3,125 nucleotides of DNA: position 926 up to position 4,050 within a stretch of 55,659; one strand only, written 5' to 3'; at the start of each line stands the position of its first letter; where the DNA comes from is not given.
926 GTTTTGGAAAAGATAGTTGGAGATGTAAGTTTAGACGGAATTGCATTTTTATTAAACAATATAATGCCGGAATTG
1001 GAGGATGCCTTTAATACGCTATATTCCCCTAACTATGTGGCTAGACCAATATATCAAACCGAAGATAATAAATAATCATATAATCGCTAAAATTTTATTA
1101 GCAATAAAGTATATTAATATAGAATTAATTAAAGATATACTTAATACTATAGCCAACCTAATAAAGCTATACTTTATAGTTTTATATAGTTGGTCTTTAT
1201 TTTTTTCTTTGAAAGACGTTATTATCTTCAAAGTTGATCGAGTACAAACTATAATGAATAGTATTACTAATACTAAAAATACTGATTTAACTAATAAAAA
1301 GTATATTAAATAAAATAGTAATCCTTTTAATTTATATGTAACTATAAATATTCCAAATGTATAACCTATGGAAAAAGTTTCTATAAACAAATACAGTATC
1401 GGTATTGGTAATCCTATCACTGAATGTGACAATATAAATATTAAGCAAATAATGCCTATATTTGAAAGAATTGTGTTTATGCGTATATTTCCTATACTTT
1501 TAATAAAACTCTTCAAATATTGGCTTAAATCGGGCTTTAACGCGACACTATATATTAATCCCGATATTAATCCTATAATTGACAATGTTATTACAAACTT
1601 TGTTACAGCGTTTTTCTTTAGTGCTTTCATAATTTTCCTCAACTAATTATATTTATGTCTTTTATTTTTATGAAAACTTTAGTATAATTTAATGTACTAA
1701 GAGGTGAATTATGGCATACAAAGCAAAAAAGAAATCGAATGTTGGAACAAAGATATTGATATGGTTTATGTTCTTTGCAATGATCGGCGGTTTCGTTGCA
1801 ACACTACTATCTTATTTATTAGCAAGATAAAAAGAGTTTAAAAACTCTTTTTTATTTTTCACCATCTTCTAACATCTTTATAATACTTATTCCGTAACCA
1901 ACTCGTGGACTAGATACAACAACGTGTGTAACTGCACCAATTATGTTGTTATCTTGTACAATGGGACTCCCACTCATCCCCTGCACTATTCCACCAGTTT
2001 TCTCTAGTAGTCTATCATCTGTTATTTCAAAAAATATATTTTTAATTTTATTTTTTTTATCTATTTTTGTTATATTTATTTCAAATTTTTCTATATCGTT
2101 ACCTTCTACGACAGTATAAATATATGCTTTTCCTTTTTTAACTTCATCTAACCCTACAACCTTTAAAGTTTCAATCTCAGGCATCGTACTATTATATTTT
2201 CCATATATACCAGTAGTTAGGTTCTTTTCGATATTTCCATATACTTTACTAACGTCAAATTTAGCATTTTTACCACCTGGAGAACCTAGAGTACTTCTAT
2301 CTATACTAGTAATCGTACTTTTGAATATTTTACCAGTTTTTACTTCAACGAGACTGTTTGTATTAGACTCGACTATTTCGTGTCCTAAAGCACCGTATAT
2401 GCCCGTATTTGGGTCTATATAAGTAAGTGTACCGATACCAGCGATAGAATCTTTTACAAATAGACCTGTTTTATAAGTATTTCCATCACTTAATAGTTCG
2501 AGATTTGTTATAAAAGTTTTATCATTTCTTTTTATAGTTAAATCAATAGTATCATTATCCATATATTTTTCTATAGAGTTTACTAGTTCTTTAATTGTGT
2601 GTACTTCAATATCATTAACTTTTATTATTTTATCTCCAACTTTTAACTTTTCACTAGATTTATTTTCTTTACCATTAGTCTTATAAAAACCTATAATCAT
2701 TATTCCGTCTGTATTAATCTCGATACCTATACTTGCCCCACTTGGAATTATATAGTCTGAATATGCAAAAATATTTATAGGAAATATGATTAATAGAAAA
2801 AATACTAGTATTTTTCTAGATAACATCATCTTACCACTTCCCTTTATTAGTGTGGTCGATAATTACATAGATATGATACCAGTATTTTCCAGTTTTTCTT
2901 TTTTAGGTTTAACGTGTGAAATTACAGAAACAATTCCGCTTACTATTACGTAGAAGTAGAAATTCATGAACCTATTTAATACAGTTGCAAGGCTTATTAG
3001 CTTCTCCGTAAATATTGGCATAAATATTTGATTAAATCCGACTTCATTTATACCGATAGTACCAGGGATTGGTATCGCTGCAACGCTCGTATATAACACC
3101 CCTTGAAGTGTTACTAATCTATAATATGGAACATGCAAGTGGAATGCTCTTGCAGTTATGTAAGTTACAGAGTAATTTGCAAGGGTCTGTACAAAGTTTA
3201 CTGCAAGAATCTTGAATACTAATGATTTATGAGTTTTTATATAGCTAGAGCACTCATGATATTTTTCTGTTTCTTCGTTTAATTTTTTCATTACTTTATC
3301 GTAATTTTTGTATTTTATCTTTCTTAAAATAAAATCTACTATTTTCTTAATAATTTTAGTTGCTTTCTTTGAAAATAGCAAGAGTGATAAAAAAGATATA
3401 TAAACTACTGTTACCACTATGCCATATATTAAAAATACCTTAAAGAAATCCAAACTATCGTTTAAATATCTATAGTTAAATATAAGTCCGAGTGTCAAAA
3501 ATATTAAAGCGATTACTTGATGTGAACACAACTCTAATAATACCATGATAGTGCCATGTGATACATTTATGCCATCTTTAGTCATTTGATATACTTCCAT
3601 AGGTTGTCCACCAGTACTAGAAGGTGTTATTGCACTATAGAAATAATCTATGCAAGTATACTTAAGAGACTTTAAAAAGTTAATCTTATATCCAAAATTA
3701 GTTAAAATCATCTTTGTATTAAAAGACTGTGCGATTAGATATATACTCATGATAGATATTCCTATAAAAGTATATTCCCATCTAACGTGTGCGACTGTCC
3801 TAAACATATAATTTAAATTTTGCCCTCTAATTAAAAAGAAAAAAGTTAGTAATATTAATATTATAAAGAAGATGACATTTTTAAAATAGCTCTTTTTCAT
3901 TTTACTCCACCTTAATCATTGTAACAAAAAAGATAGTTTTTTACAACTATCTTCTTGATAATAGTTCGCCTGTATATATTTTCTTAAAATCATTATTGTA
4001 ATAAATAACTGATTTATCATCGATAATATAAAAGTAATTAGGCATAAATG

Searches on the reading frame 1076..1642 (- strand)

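Call 14: search_protein_families(library=pfam, proteins=[window:1076-1642:-], max_evalue=0.0001)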
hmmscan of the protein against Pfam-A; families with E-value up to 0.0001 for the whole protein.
window:1076-1642:- (188 aa): 1 family
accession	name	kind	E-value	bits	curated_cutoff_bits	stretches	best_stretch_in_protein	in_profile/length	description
PF01944.22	SpoIIM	-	1.6e-06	28.6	26.9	1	19-170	3-150/163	Stage II sporulation protein M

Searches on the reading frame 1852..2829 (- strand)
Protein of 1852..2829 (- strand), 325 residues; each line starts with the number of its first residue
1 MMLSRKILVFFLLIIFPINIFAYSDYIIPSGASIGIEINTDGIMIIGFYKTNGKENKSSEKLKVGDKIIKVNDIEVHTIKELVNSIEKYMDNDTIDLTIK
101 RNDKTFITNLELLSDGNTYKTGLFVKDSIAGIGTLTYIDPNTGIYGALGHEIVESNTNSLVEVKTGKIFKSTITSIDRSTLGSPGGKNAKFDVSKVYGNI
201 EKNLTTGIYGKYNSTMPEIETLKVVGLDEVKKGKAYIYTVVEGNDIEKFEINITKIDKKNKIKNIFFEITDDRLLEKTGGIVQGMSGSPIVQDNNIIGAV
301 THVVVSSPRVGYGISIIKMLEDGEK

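Call 14: search_protein_families(library=pfam, proteins=[window:1852-2829:-], max_evalue=0.0001)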
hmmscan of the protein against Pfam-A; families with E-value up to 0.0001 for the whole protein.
window:1852-2829:- (325 aa): 2 families
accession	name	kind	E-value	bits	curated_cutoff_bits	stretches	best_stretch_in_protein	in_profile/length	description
PF05580.18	Peptidase_S55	-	8.8e-71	238.7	25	1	118-320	2-210/210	SpoIVB peptidase S55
PF13180.12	PDZ_2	-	3.3e-07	30.9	27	1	60-109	28-77/80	PDZ domain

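Call 62: find_encoding_contigs(protein=window:1852-2829:-, flank=10000, max_places=3)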
Protein window:1852-2829:- (325 aa): no gene with exactly this product is on record in the collection.

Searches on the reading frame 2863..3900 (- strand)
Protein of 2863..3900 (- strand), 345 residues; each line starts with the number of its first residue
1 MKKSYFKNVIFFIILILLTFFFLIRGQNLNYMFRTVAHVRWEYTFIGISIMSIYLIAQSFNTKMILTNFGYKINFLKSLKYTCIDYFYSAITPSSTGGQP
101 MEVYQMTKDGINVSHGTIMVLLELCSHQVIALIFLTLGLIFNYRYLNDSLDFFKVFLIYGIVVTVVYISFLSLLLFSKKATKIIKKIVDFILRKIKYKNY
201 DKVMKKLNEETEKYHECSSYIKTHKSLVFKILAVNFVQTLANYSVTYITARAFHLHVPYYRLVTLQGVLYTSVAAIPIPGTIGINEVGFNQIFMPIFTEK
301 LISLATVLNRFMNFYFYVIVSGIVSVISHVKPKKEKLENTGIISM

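Call 14: search_protein_families(library=pfam, proteins=[window:2863-3900:-], max_evalue=0.0001)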
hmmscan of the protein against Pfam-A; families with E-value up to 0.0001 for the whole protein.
window:2863-3900:- (345 aa): 1 family
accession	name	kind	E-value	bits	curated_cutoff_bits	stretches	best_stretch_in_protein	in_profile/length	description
PF03706.18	LPG_synthase_TM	-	1.8e-40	139.7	33.4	1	13-320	5-301/302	Lysylphosphatidylglycerol synthase TM region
